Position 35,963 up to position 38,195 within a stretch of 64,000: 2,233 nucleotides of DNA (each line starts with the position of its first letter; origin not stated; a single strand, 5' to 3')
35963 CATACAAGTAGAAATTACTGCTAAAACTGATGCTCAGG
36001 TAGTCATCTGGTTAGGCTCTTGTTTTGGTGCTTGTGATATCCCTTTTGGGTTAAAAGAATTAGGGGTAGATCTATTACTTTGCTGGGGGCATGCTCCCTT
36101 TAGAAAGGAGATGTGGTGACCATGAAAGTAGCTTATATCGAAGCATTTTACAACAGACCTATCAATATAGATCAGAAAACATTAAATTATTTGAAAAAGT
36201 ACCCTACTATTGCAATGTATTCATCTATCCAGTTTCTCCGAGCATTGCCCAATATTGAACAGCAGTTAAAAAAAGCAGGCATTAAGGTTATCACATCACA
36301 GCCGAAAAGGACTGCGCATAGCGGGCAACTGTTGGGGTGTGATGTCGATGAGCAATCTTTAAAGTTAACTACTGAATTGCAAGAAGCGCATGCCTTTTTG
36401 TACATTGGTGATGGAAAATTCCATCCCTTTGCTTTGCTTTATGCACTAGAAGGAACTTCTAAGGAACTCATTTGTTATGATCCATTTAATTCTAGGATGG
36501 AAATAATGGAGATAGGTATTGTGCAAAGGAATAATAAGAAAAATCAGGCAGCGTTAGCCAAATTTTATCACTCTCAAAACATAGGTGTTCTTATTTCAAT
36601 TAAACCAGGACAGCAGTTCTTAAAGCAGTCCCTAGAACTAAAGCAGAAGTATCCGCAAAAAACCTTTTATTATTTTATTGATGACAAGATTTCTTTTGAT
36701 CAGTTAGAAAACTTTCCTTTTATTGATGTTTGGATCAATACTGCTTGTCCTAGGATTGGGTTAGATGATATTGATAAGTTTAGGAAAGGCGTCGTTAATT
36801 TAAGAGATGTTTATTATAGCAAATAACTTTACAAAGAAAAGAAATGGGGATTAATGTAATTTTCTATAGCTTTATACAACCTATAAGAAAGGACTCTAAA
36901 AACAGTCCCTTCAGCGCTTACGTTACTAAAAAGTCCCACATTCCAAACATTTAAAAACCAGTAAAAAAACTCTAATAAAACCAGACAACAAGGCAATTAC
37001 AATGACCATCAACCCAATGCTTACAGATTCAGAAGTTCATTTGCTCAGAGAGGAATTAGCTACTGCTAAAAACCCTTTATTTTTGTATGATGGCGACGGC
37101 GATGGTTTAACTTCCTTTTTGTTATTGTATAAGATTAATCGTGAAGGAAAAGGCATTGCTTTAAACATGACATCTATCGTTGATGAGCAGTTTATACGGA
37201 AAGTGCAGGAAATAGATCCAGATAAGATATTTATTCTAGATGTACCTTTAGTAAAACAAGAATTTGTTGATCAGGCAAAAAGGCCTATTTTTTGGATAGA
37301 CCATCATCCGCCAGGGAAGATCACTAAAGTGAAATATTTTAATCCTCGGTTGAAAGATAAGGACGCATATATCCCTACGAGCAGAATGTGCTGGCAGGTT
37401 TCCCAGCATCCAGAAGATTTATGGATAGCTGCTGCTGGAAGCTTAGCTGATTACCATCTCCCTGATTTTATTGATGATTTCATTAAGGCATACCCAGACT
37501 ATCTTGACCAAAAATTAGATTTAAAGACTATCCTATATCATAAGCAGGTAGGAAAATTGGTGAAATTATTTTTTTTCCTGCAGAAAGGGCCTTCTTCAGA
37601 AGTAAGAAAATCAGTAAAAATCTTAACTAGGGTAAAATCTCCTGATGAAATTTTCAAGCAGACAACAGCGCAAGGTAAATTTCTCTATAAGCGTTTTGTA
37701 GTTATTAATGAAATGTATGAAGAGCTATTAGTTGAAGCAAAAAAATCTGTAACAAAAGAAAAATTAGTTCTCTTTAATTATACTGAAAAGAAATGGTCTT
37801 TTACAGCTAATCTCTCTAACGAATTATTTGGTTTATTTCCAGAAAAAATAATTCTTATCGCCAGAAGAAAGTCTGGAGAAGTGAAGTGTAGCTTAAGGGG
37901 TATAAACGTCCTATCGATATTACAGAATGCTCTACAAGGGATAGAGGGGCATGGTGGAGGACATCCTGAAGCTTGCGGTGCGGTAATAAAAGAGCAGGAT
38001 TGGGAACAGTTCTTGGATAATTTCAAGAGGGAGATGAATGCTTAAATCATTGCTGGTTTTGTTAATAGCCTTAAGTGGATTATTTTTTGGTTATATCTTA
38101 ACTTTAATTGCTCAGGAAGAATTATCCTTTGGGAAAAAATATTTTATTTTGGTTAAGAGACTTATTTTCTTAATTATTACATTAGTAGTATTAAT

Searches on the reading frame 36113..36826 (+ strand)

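Call 48: search_protein_families(library=pfam, proteins=[window:36113-36826:+])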
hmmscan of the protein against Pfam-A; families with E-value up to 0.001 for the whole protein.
window:36113-36826:+ (237 aa): 1 family
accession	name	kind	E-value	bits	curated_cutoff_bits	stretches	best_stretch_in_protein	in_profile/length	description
PF01866.22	Diphthamide_syn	-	1.2e-37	130.4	33.2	1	4-230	63-285/302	Putative diphthamide synthesis protein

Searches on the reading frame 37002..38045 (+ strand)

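Call 48: search_protein_families(library=pfam, proteins=[window:37002-38045:+])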
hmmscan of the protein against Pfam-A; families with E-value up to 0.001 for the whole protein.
window:37002-38045:+ (347 aa): 2 families
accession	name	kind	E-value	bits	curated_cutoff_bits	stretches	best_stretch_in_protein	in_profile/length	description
PF02272.25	DHHA1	-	1e-10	42.4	25.9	1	270-345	20-100/102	DHHA1 domain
PF01368.27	DHH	-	3e-07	31.2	28.1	1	30-133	9-101/125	DHH family, N-terminal domain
